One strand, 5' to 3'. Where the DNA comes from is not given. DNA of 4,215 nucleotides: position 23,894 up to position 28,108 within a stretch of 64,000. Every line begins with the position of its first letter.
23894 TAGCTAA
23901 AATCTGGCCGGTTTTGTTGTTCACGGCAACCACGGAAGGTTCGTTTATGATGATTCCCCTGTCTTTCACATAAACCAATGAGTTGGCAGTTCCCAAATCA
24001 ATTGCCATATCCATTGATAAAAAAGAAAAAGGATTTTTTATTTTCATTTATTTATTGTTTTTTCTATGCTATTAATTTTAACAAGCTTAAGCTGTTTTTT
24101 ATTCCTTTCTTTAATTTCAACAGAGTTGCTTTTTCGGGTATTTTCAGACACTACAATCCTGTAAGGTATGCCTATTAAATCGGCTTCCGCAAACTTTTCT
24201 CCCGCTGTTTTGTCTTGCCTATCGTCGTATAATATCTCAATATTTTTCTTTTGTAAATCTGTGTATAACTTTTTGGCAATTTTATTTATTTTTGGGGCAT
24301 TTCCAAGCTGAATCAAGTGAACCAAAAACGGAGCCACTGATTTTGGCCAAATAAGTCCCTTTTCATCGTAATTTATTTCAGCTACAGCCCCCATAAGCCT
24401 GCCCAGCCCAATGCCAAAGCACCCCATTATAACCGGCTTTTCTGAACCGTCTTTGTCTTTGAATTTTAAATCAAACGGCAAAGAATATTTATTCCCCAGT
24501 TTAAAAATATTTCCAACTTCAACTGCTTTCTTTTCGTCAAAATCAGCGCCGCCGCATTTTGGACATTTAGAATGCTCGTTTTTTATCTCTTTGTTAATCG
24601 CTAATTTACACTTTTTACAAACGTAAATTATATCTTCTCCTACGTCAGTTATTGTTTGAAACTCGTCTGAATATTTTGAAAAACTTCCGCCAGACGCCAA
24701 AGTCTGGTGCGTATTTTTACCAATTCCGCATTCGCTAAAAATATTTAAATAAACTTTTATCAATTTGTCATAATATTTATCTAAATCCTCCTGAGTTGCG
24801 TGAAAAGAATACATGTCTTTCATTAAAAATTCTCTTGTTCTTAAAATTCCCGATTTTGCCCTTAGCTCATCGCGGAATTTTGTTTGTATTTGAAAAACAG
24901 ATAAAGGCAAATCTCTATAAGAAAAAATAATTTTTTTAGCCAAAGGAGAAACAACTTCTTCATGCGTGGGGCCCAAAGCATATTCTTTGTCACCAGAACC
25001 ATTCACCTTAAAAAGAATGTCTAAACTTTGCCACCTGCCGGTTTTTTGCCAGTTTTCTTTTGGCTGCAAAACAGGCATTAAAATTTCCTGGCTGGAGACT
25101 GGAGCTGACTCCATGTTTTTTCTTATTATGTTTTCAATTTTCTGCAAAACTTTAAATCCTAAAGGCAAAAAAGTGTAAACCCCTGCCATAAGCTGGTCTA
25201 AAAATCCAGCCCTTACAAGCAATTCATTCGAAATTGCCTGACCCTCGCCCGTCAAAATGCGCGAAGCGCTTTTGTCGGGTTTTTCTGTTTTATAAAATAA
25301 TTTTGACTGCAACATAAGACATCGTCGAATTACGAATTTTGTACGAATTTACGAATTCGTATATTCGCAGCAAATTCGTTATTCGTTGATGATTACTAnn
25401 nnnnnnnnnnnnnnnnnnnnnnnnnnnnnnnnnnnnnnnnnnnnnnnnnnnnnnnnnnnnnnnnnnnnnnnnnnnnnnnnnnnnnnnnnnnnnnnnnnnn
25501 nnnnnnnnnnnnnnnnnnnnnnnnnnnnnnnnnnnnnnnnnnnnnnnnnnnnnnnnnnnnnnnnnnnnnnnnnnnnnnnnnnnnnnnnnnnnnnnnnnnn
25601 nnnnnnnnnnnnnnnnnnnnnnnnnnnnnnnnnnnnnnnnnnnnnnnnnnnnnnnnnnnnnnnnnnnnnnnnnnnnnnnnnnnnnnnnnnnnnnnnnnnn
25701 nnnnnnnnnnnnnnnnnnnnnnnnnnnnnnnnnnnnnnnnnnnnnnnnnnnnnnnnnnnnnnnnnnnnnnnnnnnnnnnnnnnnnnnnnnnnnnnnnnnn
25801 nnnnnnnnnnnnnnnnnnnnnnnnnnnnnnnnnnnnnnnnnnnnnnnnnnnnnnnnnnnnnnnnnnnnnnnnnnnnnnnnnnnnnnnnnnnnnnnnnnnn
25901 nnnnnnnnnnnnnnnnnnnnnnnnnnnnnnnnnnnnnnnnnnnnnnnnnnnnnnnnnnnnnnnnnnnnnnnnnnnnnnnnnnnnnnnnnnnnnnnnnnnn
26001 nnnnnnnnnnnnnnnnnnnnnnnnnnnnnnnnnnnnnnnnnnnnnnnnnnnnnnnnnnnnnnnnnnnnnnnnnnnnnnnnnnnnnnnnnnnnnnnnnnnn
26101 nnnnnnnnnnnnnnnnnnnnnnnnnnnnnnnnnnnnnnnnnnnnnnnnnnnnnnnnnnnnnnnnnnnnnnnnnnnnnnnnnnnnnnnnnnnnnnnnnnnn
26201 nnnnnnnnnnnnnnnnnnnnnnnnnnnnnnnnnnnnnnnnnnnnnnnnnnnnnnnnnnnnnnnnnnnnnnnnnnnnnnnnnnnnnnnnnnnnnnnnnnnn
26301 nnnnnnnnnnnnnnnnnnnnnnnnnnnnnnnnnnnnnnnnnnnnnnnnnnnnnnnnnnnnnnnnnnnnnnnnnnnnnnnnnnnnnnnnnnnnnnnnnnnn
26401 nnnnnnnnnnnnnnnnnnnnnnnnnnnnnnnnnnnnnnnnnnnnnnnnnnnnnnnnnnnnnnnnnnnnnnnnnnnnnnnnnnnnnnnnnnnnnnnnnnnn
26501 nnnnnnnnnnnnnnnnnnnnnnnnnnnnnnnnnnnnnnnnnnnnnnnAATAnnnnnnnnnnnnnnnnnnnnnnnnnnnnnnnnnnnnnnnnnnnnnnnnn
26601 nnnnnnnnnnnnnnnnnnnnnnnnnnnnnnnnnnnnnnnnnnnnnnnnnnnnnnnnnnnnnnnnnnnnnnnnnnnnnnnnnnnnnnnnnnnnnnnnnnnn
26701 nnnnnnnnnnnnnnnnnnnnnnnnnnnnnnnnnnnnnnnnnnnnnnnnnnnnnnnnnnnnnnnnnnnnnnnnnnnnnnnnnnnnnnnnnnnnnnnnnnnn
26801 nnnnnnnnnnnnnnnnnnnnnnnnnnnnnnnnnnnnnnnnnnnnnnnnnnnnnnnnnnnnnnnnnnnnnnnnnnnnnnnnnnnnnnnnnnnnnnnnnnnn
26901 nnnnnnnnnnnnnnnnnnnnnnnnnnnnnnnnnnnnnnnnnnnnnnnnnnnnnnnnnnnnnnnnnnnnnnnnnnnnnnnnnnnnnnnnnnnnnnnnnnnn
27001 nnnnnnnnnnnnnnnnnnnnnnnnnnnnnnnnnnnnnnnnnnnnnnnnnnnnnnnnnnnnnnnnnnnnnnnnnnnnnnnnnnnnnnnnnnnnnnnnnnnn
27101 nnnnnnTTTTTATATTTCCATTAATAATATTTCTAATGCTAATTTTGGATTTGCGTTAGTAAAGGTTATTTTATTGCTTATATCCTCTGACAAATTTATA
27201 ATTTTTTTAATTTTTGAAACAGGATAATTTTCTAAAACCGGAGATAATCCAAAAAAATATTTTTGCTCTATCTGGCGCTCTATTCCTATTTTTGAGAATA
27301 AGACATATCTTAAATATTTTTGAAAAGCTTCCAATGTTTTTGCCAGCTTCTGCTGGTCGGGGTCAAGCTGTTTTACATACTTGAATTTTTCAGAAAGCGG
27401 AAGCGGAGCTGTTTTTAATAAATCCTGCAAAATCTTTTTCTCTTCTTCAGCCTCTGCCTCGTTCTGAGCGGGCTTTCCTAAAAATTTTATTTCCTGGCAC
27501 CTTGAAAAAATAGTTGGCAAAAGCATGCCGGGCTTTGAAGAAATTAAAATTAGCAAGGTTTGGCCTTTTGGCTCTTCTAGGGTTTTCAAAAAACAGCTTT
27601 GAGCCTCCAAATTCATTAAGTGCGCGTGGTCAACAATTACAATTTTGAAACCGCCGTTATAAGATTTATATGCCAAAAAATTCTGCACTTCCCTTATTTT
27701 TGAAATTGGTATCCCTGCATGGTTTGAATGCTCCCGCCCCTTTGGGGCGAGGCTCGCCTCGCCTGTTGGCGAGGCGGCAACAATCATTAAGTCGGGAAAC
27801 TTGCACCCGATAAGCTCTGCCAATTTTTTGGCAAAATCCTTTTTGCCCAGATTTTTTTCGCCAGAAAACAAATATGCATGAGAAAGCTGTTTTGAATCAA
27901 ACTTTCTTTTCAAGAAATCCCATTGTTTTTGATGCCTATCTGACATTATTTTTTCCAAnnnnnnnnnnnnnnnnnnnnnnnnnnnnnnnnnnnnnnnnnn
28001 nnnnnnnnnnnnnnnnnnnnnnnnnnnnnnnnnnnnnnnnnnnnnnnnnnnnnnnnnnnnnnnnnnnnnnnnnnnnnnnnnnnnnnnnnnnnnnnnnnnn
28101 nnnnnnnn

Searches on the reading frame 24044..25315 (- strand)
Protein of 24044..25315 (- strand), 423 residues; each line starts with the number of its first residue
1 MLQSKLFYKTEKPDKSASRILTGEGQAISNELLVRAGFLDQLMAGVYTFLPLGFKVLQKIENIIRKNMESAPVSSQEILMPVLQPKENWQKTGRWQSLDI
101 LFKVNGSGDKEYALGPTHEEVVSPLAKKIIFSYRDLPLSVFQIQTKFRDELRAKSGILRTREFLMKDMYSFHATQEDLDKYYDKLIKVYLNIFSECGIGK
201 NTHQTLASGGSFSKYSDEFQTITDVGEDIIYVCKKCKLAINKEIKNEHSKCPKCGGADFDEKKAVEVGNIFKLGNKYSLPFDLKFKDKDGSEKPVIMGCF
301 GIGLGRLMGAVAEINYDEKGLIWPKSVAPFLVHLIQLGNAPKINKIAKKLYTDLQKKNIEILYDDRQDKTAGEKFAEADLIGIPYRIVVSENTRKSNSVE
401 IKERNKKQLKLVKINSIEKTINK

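Call 80: search_protein_families(library=pfam, proteins=[window:24044-25315:-], max_evalue=0.001)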
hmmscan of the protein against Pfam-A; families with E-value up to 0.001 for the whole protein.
window:24044-25315:- (423 aa): 2 families
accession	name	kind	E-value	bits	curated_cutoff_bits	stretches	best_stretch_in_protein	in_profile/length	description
PF00587.30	tRNA-synt_2b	-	1.3e-33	117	29.3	1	102-315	1-179/179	tRNA synthetase class II core domain (G, H, P, S and T)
PF03129.25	HGTP_anticodon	-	6.5e-18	65.1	21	1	334-422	4-92/94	Anticodon binding domain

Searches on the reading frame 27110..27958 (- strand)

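Call 11: search_protein_families(library=pfam, proteins=[window:27110-27958:-], max_evalue=0.01)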
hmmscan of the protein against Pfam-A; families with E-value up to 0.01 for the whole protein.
window:27110-27958:- (282 aa): 2 families
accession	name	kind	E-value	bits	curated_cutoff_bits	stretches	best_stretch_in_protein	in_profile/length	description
PF13177.12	DNA_pol3_delta2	-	2.5e-33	115.8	27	1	9-159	2-157/161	DNA polymerase III, delta subunit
PF00004.35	AAA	-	0.0018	19.1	21.2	1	30-159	2-128/131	ATPase family associated with various cellular activities (AAA)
